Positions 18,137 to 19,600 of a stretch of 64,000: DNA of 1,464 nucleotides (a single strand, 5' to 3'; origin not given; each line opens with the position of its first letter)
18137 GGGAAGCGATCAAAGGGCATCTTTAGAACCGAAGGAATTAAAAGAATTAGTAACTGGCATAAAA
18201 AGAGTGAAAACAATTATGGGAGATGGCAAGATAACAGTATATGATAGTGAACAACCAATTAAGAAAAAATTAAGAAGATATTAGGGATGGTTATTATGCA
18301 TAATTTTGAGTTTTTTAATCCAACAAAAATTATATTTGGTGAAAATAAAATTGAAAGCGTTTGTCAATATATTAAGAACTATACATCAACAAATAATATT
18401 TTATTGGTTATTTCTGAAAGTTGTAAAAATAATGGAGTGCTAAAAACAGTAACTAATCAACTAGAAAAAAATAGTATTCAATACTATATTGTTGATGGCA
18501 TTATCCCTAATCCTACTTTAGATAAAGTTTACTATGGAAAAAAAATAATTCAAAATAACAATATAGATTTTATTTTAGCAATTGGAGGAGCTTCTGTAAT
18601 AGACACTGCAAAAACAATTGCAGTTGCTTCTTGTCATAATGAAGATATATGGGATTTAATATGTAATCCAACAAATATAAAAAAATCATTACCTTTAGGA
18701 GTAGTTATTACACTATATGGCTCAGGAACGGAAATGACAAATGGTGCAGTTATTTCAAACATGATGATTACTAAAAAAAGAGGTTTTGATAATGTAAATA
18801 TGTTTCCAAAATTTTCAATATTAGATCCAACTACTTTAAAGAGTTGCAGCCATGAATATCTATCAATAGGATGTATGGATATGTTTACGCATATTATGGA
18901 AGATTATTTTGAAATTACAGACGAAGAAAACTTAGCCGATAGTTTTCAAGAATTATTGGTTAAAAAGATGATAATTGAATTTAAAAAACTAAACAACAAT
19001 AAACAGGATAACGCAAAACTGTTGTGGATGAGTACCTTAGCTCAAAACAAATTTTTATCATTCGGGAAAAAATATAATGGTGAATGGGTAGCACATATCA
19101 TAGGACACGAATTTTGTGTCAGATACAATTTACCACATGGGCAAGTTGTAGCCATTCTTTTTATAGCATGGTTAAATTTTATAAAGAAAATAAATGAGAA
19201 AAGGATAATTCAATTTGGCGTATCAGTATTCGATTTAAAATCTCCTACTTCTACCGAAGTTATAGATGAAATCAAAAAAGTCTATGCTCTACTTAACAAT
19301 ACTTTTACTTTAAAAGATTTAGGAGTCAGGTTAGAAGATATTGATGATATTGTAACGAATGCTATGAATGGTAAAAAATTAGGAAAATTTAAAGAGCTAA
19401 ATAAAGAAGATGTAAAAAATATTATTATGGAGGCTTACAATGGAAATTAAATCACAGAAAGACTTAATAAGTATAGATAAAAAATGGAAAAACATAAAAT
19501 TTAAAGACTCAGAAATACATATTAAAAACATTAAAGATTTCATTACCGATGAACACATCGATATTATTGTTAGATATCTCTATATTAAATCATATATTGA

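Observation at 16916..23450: Orphan operon for an uncharacterised 3-deoxy-ulosonic-acid-type sugar pathway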

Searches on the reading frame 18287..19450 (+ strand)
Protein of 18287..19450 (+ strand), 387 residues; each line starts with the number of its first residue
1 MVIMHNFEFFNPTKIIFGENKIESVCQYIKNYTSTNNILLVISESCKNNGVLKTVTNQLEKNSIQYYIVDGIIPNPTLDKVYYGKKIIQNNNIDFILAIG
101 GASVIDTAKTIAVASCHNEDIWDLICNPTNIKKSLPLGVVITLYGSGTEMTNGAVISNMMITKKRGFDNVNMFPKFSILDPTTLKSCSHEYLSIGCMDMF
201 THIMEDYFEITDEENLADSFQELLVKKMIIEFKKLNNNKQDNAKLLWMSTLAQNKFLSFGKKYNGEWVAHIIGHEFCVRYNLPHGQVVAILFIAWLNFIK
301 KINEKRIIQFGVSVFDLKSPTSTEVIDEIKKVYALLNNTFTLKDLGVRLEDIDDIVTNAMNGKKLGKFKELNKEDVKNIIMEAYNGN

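Call 5: search_protein_families(library=pfam, proteins=[window:18287-19450:+], max_evalue=0.01)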
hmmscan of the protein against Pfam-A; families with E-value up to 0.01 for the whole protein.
window:18287-19450:+ (387 aa): 3 families
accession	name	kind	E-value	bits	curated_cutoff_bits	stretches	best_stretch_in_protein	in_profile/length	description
PF00465.25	Fe-ADH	-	7.7e-41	139.9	31.3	1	12-181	1-168/168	Iron-containing alcohol dehydrogenase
PF25137.1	ADH_Fe_C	-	2.9e-25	89.5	27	1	195-384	4-194/194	Fe-containing alcohol dehydrogenase family, C-terminal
PF13685.12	Fe-ADH_2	-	1.4e-08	35.3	28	1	17-113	2-95/149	Iron-containing alcohol dehydrogenase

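Call 6: search_protein_families(library=ncbifam, proteins=[window:18287-19450:+], max_evalue=0.01)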
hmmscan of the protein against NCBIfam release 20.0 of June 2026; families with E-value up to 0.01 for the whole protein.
window:18287-19450:+ (387 aa): 16 families
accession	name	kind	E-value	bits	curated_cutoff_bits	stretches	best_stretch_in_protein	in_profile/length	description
NF011717.0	PRK15138.1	equivalog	2.9e-55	187.9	645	1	4-378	1-381/387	alcohol dehydrogenase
NF041833.1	Fe_ADH_ErcA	equivalog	4.4e-39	134.7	550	1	14-383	10-381/382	alcohol dehydrogenase-like regulatory protein ErcA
NF007911.0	PRK10624.1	equivalog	3.4e-37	128.3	537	1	16-382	12-380/382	lactaldehyde reductase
TIGR02638.1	lactal_redase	equivalog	1.1e-36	126.5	523.15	1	16-364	11-362/379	lactaldehyde reductase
NF007363.0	PRK09860.1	equivalog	4.3e-32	111.7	581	1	7-361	4-359/383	L-threonine dehydrogenase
NF053866.1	CholDhdGbsBBac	equivalog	5.7e-32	110.8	550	1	8-384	11-391/392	choline dehydrogenase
NF010378.0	PRK13805.1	equivalog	1.1e-29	103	951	1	12-307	462-765/872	bifunctional acetaldehyde-CoA/alcohol dehydrogenase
NF058672.1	4HyButDHCUPNE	equivalog_domain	2.8e-29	102.5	500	1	13-380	8-374/378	4-hydroxybutyrate dehydrogenase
NF050025.1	SulfAcetaldRedSarD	equivalog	5.9e-27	94.5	700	1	7-365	3-364/385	sulfoacetaldehyde reductase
TIGR03405.1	Phn_Fe-ADH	equivalog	6.4e-23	81.1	423.7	1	9-364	1-348/355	iron-containing alcohol dehydrogenase PsrA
NF011998.0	PRK15454.1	equivalog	2.4e-19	69.4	556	1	17-350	32-360/395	ethanolamine utilization ethanol dehydrogenase EutG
NF002022.0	PRK00843.1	equivalog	4.6e-11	42.3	413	1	12-114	11-109/350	NAD(P)-dependent glycerol-1-phosphate dehydrogenase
TIGR04266.1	NDMA_methanol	equivalog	5.4e-10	38.6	625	1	16-291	20-295/420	NDMA-dependent methanol dehydrogenase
NF041822.1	daptide_DH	equivalog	2.2e-09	36.7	300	1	45-383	10-362/363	daptide-type RiPP biosynthesis dehydogenase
NF006941.0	PRK09423.1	subfamily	4.5e-09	35.6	336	1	9-114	5-106/367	glycerol dehydrogenase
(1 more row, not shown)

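Call 36: search_protein_families(library=padloc, proteins=[window:18287-19450:+], max_evalue=0.001)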
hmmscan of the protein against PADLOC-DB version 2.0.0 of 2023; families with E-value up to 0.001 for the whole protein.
window:18287-19450:+ (387 aa): 0 families

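Call 58: search_solved_structures(query=window:18287-19450:+, max_evalue=1e-10, show_alignments=1)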
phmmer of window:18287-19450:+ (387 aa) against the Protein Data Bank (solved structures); distinct sequences matched with E-value up to 1e-10: 32.
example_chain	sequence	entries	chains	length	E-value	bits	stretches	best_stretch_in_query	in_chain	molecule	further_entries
7w9x_A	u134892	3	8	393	9.8e-67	229.1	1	4-380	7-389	Iron-containing alcohol dehydrogenase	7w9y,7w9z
1vlj_A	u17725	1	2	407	5.5e-63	216.8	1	4-380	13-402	NADH-dependent butanol dehydrogenase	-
6l1k_A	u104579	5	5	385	1.2e-59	205.9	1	4-380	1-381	NADH-dependent butanol dehydrogenase A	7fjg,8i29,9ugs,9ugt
4qgs_A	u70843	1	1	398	3e-41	145.3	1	4-328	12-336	Alcohol dehydrogenase YqhD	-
1oj7_A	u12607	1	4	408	3.4e-40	141.8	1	4-328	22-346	HYPOTHETICAL OXIDOREDUCTASE YQHD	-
3owo_A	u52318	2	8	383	1.8e-29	106.5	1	9-362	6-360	Alcohol dehydrogenase 2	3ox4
4fr2_A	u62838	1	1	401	1.3e-25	93.8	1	7-385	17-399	1,3-propanediol dehydrogenase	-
5yvm_A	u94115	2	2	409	1.3e-23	87.3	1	12-381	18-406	alcohol dehydrogenase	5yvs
1o2d_A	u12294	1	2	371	2.8e-23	86.1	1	5-296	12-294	Alcohol dehydrogenase, iron-containing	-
1vhd_A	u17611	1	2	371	9e-23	84.5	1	6-296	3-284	alcohol dehydrogenase, iron-containing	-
5yvr_A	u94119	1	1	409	2.9e-22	82.8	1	12-381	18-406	alcohol dehydrogenase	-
5br4_A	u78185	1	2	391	7.6e-22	81.4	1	16-377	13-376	Lactaldehyde reductase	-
7qlq_AAA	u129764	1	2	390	1.6e-21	80.4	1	16-380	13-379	Lactaldehyde reductase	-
8zrl_A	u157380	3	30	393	2.2e-21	79.9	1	8-362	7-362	NAD-dependent methanol dehydrogenase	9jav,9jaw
7qls_AAA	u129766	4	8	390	3e-21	79.5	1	16-380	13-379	Lactaldehyde reductase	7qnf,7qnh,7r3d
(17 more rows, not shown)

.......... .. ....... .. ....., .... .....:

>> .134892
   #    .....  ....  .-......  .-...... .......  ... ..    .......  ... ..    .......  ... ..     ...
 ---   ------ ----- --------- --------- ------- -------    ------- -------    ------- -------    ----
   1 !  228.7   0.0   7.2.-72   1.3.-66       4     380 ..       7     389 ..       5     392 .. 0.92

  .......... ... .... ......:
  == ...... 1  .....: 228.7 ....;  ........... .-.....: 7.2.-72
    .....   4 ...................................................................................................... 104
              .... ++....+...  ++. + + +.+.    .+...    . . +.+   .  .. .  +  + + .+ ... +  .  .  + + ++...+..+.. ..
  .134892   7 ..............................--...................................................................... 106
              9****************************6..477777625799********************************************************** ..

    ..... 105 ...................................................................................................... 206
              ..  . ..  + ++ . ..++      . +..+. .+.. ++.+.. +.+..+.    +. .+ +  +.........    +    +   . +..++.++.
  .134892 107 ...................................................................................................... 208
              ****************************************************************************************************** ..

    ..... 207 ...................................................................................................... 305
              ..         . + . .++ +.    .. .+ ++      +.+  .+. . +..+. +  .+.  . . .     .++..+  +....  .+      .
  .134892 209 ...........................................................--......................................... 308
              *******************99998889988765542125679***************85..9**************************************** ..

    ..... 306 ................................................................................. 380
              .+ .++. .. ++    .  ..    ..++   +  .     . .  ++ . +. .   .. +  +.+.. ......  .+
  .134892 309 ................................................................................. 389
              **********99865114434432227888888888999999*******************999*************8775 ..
